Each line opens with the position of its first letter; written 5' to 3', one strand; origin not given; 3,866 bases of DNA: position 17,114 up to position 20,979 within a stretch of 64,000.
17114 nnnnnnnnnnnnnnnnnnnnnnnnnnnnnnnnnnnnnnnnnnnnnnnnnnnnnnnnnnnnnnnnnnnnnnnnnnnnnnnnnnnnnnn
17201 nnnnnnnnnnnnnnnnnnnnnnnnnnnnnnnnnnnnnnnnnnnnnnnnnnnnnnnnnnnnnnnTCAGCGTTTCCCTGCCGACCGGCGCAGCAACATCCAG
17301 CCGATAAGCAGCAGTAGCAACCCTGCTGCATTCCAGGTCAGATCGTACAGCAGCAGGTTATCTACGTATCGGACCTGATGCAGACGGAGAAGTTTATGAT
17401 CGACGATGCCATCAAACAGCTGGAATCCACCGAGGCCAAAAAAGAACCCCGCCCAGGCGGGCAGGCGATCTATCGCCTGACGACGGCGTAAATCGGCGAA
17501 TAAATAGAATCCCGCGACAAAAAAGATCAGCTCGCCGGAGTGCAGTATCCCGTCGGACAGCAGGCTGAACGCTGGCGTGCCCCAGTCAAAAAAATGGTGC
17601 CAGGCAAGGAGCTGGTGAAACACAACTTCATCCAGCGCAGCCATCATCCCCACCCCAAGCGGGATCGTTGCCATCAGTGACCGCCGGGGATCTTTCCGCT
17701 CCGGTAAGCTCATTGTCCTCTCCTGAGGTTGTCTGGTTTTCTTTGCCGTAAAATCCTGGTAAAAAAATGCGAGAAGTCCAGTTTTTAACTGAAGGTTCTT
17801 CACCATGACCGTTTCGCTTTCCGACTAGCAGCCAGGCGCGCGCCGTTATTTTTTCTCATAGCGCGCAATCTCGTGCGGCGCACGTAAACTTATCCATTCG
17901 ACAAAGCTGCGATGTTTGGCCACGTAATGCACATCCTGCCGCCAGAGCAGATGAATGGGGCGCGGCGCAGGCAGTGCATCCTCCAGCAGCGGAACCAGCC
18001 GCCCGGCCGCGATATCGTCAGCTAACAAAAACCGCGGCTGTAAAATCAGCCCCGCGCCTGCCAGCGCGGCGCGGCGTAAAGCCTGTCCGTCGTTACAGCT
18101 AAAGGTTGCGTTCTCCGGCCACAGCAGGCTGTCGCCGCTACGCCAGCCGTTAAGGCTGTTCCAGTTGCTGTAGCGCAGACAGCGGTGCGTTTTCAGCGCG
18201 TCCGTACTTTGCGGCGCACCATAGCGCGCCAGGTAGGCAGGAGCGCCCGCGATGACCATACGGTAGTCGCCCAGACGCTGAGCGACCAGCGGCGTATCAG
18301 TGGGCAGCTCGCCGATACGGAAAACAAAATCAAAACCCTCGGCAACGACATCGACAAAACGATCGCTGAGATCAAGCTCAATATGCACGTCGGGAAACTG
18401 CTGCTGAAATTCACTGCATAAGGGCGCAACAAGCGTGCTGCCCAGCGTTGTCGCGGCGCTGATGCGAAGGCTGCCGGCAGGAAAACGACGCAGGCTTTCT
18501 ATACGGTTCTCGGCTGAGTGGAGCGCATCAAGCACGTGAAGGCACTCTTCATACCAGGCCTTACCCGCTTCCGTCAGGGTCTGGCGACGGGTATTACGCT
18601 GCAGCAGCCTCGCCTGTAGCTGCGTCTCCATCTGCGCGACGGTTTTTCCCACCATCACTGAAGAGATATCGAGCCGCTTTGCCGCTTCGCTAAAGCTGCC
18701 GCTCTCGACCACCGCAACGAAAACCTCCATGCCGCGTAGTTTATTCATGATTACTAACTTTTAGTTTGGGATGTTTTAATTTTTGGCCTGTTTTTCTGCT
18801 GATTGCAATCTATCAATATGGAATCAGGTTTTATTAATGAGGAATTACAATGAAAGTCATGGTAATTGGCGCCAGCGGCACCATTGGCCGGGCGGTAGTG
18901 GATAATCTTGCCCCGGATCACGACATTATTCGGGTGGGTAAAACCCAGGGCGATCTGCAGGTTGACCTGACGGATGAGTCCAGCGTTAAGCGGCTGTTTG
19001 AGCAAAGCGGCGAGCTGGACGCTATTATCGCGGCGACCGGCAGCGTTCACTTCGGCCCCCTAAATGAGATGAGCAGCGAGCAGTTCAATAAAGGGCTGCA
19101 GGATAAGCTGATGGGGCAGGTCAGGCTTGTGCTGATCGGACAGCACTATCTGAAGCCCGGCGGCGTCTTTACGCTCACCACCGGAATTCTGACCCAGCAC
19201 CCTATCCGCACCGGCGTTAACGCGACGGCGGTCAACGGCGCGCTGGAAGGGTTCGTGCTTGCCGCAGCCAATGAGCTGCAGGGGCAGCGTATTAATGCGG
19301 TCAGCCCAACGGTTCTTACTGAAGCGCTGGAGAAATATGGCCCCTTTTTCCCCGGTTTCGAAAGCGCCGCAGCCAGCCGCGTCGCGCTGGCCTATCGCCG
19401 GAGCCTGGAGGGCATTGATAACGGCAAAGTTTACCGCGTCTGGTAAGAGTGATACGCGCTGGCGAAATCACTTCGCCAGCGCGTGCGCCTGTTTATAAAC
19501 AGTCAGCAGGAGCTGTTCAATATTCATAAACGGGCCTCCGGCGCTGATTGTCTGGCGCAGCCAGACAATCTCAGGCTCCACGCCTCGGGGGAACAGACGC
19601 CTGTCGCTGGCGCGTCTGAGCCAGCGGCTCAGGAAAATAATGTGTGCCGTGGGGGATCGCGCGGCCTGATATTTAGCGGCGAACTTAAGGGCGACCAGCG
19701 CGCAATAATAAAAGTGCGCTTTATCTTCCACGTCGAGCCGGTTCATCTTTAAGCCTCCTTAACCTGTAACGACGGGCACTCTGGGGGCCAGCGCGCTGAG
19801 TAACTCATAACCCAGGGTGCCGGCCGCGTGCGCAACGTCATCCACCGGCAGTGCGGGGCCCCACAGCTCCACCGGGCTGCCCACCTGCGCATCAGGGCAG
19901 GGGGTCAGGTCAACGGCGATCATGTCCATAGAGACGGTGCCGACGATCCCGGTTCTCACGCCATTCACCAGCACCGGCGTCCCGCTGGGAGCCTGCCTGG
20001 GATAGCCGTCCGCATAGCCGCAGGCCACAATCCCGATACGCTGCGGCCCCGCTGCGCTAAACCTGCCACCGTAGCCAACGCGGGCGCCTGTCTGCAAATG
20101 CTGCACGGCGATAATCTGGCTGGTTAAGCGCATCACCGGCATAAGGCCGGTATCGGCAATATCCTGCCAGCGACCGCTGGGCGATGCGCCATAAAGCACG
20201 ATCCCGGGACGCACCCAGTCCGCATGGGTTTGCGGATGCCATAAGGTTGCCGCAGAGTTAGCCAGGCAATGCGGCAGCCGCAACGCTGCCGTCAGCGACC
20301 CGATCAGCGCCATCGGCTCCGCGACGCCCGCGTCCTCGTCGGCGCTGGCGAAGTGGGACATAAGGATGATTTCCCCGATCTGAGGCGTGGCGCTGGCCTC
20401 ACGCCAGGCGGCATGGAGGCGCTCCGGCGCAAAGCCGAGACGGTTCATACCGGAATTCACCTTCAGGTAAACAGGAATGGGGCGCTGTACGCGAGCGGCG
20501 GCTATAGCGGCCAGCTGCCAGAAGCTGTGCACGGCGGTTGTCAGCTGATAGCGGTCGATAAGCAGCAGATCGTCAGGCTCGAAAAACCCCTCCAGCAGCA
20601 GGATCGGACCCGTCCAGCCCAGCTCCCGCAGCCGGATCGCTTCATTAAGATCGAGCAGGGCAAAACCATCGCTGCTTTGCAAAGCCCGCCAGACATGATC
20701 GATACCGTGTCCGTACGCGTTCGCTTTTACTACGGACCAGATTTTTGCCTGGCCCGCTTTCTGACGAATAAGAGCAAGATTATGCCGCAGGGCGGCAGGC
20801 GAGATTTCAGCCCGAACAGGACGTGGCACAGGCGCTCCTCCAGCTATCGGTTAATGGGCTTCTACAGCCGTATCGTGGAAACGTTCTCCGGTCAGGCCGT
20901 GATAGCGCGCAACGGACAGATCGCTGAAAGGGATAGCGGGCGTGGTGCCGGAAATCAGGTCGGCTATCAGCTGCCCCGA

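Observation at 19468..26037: omega-aminotransferase-mmsA operon carries its own dadA-dadX: a built-in pyruvate-recycling loop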

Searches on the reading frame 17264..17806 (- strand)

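Call 12: search_protein_families(library=ncbifam, proteins=[window:17264-17806:-], max_evalue=1e-10)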
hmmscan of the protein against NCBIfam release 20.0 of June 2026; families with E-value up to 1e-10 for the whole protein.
window:17264-17806:- (180 aa): 0 families

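Call 57: search_protein_families(library=pfam, proteins=[window:17264-17806:-], max_evalue=1)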
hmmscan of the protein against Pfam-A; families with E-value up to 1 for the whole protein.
window:17264-17806:- (180 aa): 1 family
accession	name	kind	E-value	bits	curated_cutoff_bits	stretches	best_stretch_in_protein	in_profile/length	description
PF10002.14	DUF2243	-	2.4e-39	135.1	25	1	47-175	2-139/140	Predicted membrane protein (DUF2243)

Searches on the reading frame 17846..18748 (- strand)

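Call 12: search_protein_families(library=ncbifam, proteins=[window:17846-18748:-], max_evalue=1e-10)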
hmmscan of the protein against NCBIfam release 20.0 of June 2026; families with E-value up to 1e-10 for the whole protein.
window:17846-18748:- (300 aa): 32 families (the best 25 are shown)
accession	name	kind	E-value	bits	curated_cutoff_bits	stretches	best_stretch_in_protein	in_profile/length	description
NF040888.1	trans_reg_YafC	equivalog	2.3e-64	217.1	470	1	6-287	7-290/293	DNA-binding transcriptional regulator YafC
NF007917.1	PRK10632.1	equivalog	9.3e-47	159.6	425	1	1-278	1-280/303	HTH-type transcriptional activator AaeR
NF011573.0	PRK14997.1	equivalog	1.8e-39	135.6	380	1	4-287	6-294/303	LysR family transcriptional regulator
NF007315.1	PRK09801.1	equivalog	1.2e-38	132.8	398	1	6-287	10-293/301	L-tartrate utilization transcriptional activator TtdR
NF008352.0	PRK11139.1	subfamily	1.4e-37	129.4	288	1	4-292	8-294/305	transcriptional regulator GcvA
NF040786.1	LysR_Sec_metab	equivalog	2.9e-26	92.2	250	1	4-129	3-128/298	selenium metabolism-associated LysR family transcriptional regulator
NF008416.0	PRK11242.1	equivalog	3.4e-24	85.7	277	1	4-126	3-125/300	transcriptional regulator CynR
NF008095.0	PRK10837.1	subfamily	4.5e-23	81.9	281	1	4-279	5-274/290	LysR family transcriptional regulator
NF040889.1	trans_reg_YeiE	equivalog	4.9e-23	81.8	480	1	4-283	5-283/288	DNA-binding transcriptional regulator YeiE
NF047520.1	trans_act_CidR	equivalog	2.3e-21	76.2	415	1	4-125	3-124/292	cidABC operon transcriptional activator CidR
NF045990.1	TransRegCbbRRhodb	equivalog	4.5e-21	75.2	450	1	4-186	8-193/304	LysR family regulator CbbR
TIGR03418.1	chol_sulf_TF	equivalog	4.3e-20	71.9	324.8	1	4-286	3-288/291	choline sulfate utilization transcriptional regulator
NF007491.0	PRK10086.1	equivalog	6e-19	68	316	1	3-287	18-306/313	DNA-binding transcriptional regulator DsdC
NF053705.1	TransRegGltCGpos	equivalog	4.2e-17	62.3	350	1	4-137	3-138/300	glutamate biosynthesis transcriptional regulator GltC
NF045775.1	acetoin_reg_AlsR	exception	1.7e-16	60.6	430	1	4-126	3-125/290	acetoin biosynthesis transcriptional regulator AlsR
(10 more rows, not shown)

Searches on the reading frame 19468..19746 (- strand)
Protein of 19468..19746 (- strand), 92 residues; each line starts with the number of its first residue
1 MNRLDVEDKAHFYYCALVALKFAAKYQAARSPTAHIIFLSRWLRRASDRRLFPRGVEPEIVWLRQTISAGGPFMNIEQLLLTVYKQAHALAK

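Call 3: search_protein_families(library=ncbifam, proteins=[window:19468-19746:-])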
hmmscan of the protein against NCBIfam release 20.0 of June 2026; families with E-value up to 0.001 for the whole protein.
window:19468-19746:- (92 aa): 0 families

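Call 4: search_protein_families(library=pfam, proteins=[window:19468-19746:-])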
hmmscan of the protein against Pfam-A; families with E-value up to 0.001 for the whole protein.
window:19468-19746:- (92 aa): 0 families

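Call 57: search_protein_families(library=pfam, proteins=[window:19468-19746:-], max_evalue=1)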
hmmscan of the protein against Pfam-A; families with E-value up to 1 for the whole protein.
window:19468-19746:- (92 aa): 0 families

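Call 61: search_protein_representatives(protein=window:19468-19746:-)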
Query: 92 residues. Proteins with E-value up to 0.001 (for the whole library): 90; up to 1e-10: 5; up to 1e-30: 1. The best 90 are listed.
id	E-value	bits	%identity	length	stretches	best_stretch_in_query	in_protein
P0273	8.1e-31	122.0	61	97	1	1-90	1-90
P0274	2.3e-17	79.0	67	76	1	1-55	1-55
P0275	2.5e-13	66.1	40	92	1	2-88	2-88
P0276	6.2e-12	61.7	37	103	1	4-87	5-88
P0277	3.9e-11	59.1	40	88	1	11-85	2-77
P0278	1.7e-10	57.0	42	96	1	8-87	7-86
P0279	1.9e-10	56.9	37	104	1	7-89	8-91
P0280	2.0e-10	56.8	42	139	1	8-87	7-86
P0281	2.8e-10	56.4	42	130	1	8-87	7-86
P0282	7.6e-10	55.0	39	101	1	1-90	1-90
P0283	2.6e-09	53.3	35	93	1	10-89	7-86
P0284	5.1e-09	52.4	35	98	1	5-86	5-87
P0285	1.2e-08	51.1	34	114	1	7-85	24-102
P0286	1.9e-08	50.6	37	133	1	7-87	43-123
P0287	1.9e-08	50.5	38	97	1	6-71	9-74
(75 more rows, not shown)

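Call 63: search_protein_families(library=pfam, alignment_id=A2, max_evalue=0.01)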
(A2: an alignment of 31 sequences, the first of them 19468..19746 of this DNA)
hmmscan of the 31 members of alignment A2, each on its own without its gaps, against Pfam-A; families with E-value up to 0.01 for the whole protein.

A. member 1, window:19468-19746:- (92 aa): 0 families

B. families by the number of members that match (of 31 scanned): 2 families
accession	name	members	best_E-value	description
PF11140.13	DUF2913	6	1.6e-08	Protein of unknown function (DUF2913)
PF08730.15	Rad33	1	0.0047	Rad33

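Call 64: find_encoding_contigs(protein=P0275, flank=4000, max_places=3)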
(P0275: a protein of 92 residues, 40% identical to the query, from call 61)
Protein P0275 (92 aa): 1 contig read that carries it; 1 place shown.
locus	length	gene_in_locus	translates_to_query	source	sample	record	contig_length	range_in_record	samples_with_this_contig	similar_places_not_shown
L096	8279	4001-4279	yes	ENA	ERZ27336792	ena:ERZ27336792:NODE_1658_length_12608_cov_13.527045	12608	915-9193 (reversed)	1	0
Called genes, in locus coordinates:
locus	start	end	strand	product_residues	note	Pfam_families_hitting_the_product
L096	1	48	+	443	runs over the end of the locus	PF00202:Aminotran_3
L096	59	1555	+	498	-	PF00171:Aldedh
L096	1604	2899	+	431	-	PF00070:Pyr_redox (faint), PF01266:DAO, PF02558:ApbA (weak), PF07992:Pyr_redox_2 (faint), PF13450:NAD_binding_8 (weak)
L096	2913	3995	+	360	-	PF01168:Ala_racemase_N, PF00842:Ala_racemase_C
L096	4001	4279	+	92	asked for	-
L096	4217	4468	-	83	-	-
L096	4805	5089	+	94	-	PF01527:HTH_Tnp_1, PF13384:HTH_23 (weak)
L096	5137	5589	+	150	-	PF13276:HTH_21, PF00665:rve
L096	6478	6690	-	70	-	PF10617:DUF2474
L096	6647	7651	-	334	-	PF02322:Cyt_bd_oxida_II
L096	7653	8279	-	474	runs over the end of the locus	PF01654:Cyt_bd_oxida_I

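Call 67: find_encoding_contigs(protein=P0276, flank=4000, max_places=2)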
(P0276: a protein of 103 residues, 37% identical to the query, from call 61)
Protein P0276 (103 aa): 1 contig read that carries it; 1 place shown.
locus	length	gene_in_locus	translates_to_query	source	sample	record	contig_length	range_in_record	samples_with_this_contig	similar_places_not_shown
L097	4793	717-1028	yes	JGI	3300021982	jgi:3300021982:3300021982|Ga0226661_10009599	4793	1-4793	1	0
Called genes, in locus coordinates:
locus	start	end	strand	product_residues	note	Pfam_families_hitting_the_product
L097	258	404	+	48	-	-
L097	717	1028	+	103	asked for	PF11140:DUF2913 (weak)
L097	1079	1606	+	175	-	PF03737:RraA-like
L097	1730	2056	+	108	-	PF06094:GGACT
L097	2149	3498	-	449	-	PF00034:Cytochrom_C, PF13442:Cytochrome_CBB3 (weak), PF00034:Cytochrom_C, PF13442:Cytochrome_CBB3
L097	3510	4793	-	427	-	?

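Call 68: find_encoding_contigs(protein=P0278, flank=4000, max_places=2)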
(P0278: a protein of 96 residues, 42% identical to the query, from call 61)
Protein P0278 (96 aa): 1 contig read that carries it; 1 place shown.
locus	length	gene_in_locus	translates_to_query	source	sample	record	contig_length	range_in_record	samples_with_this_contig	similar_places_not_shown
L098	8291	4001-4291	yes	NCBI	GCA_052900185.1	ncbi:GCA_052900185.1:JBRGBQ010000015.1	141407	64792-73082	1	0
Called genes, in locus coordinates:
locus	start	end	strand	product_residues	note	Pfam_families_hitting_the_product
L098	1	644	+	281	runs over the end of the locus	PF00126:HTH_1, PF03466:LysR_substrate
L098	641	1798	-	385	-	PF06779:MFS_4, PF07690:MFS_1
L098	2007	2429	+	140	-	PF22658:YycE-like_N, PF22659:YycE-like_C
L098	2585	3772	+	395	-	PF07690:MFS_1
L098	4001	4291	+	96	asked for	-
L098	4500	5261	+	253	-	PF13489:Methyltransf_23, PF13847:Methyltransf_31, PF08241:Methyltransf_11, PF08242:Methyltransf_12, PF13649:Methyltransf_25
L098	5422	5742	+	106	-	PF02627:CMD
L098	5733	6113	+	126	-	PF14552:Tautomerase_2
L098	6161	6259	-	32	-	-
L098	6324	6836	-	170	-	PF13302:Acetyltransf_3 (weak), PF00583:Acetyltransf_1, PF13673:Acetyltransf_10, PF13508:Acetyltransf_7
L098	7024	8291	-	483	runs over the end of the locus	PF01232:Mannitol_dh, PF08125:Mannitol_dh_C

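Call 69: predict_structure(alignment_id=A2)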
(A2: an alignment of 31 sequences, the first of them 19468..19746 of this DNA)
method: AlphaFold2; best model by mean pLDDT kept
length: 92 residues; sequences in the alignment: 31
mean_pLDDT: 95.0   pTM: 0.85
mean pLDDT of the five models: 95.0, 95.0, 94.3, 93.6, 93.1
residues with pLDDT >= 90: 82; 70-90: 9; 50-70: 1; < 50: 0
segments of 3 or more residues with pLDDT < 50: none
pLDDT, mean of each block of 10 residues (from residue 1): 91 98 91 95 98 97 96 94 96 90
secondary structure, 60 per line:
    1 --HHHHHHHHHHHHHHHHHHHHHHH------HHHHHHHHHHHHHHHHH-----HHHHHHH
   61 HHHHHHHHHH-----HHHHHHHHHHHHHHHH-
elements in order: H3-25 H32-48 H54-70 H76-91

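Call 71: fold_search(model_id=the predicted structure, library=pdb)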
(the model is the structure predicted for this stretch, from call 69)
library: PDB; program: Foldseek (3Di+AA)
matches with E <= 10: 81; with E <= 0.001: 0
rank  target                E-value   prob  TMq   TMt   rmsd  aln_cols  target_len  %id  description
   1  3on2_B                8.8e-01  0.18  0.37  0.21  11.4       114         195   18  Structure of a protein with unknown function from Rhodococcus sp. RHA1 (released 2010-09-22)
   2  3on2_C                1.4e+00  0.15  0.37  0.21  11.2       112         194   17  Structure of a protein with unknown function from Rhodococcus sp. RHA1 (released 2010-09-22)
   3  3on2_A                1.5e+00  0.14  0.37  0.21  11.2       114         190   18  Structure of a protein with unknown function from Rhodococcus sp. RHA1 (released 2010-09-22)
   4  5maw_E                1.7e+00  0.25  0.42  0.35   7.5        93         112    9  Crystal structure of the flagellin-FliS complex from Bacillus subtilis (released 2017-12-20)
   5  6gow_E                2.2e+00  0.21  0.41  0.35   7.6        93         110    9  Crystal structure of the flagellin-FliS complex from Bacillus subtilis crystallized in spacegroup P22121 (released 2018-08-29)
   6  2jx0_MODEL_1_A        2.2e+00  0.09  0.34  0.25   9.6       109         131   18  The paxillin-binding domain (PBD) of G Protein Coupled Receptor (GPCR)-kinase (GRK) interacting protein 1 (GIT (released 2008-04-29)
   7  6dg6_F                2.4e+00  0.15  0.42  0.40   9.1        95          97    8  Structure of a de novo designed Interleukin-2/Interleukin-15 mimetic (released 2019-01-16)
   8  3whn_A                2.9e+00  0.08  0.32  0.25   7.2        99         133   13  Hemerythrin-like domain of DcrH I119H mutant (met) (released 2014-02-26)
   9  1ktm_MODEL_1_A        2.9e+00  0.06  0.30  0.23   8.5       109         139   16  SOLUTION STRUCTURE OF FAT DOMAIN OF FOCAL ADHESION KINASE (released 2003-01-16)
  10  2awc                  3.1e+00  0.08  0.33  0.26   7.4       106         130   11  deoxy-DcrH-Hr (released 2006-08-15)
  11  3l8r_A                3.5e+00  0.10  0.34  0.31  12.2        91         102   12  The crystal structure of PtcA from S. mutans (released 2010-01-12)
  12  2rld_C                3.7e+00  0.05  0.28  0.23  12.5       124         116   13  CRYSTAL STRUCTURE OF A PROTEIN WITH UNKNOWN FUNCTION FROM S23 RIBOSOMAL PROTEIN FAMILY (BT_0352) FROM BACTEROIDES THET (released 2007-10-30)
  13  9g9d_C                4.2e+00  0.11  0.40  0.32   5.7        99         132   12  CryoEM structure of Enterococcus italicus Csm-crRNA-CTR (4.3) complex (released 2025-02-05)
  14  1qvx_MODEL_1_A        4.2e+00  0.05  0.31  0.24  10.8       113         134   15  SOLUTION STRUCTURE OF THE FAT DOMAIN OF FOCAL ADHESION KINASE (released 2004-03-02)
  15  9g9h_C                4.5e+00  0.11  0.41  0.34   5.7        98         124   11  CryoEM structure of Enterococcus italicus Csm-crRNA-CTR1 complex bound to pNppA3 and AMPNPP (released 2025-01-29)
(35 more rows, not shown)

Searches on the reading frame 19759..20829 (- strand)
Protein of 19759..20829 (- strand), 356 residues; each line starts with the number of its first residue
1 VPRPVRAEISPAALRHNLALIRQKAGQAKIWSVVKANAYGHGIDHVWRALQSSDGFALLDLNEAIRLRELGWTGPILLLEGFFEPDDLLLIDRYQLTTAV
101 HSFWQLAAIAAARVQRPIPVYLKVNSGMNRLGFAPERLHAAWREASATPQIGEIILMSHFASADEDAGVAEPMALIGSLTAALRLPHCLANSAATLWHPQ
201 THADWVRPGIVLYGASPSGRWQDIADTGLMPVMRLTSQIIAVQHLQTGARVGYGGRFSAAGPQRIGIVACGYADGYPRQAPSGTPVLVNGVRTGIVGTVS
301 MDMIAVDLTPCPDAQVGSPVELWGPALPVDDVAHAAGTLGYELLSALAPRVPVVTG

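Call 3: search_protein_families(library=ncbifam, proteins=[window:19759-20829:-])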
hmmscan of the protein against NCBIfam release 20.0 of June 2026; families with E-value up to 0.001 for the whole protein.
window:19759-20829:- (356 aa): 9 families
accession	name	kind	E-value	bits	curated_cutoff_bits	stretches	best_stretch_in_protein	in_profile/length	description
NF002970.2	PRK03646.1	exception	1.7e-185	616.2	600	1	1-355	1-355/356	catabolic alanine racemase DadX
TIGR00492.1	alr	equivalog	1.5e-115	386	168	1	4-354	2-366/369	alanine racemase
NF033131.1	vanT-G-Cterm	exception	2.4e-58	197.8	460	1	7-354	5-367/368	serine racemase VanT catalytic subunit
NF008897.0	PRK11930.1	equivalog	2.4e-57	194.6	804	1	8-351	463-815/822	bifunctional UDP-N-acetylmuramoyl-tripeptide:D-alanyl-D-alanine ligase/alanine racemase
NF033132.1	vanT-CELN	equivalog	1.4e-42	146.1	900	1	7-353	342-695/697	membrane-bound serine racemase VanT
NF000792.0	PRK00053.2-3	equivalog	7.4e-36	124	384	1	8-350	7-353/360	alanine racemase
NF000791.0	PRK00053.2-2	equivalog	1.9e-30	106.3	218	1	9-349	6-333/340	alanine racemase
NF033133.1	vanT-L-cat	exception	4.1e-30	105.2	750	1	12-351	15-361/366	serine racemase VanT-L catalytic subunit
NF009879.0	PRK13340.1-4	subfamily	2.2e-24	86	434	1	8-324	45-369/406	alanine racemase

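Call 4: search_protein_families(library=pfam, proteins=[window:19759-20829:-])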
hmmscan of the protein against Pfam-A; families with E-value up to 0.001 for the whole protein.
window:19759-20829:- (356 aa): 2 families
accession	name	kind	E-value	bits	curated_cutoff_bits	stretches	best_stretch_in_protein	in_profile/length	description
PF01168.26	Ala_racemase_N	-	1.2e-66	225.1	24.1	1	9-217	1-220/220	Alanine racemase, N-terminal domain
PF00842.27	Ala_racemase_C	-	4.9e-40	136.5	25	1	232-354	1-126/127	Alanine racemase, C-terminal domain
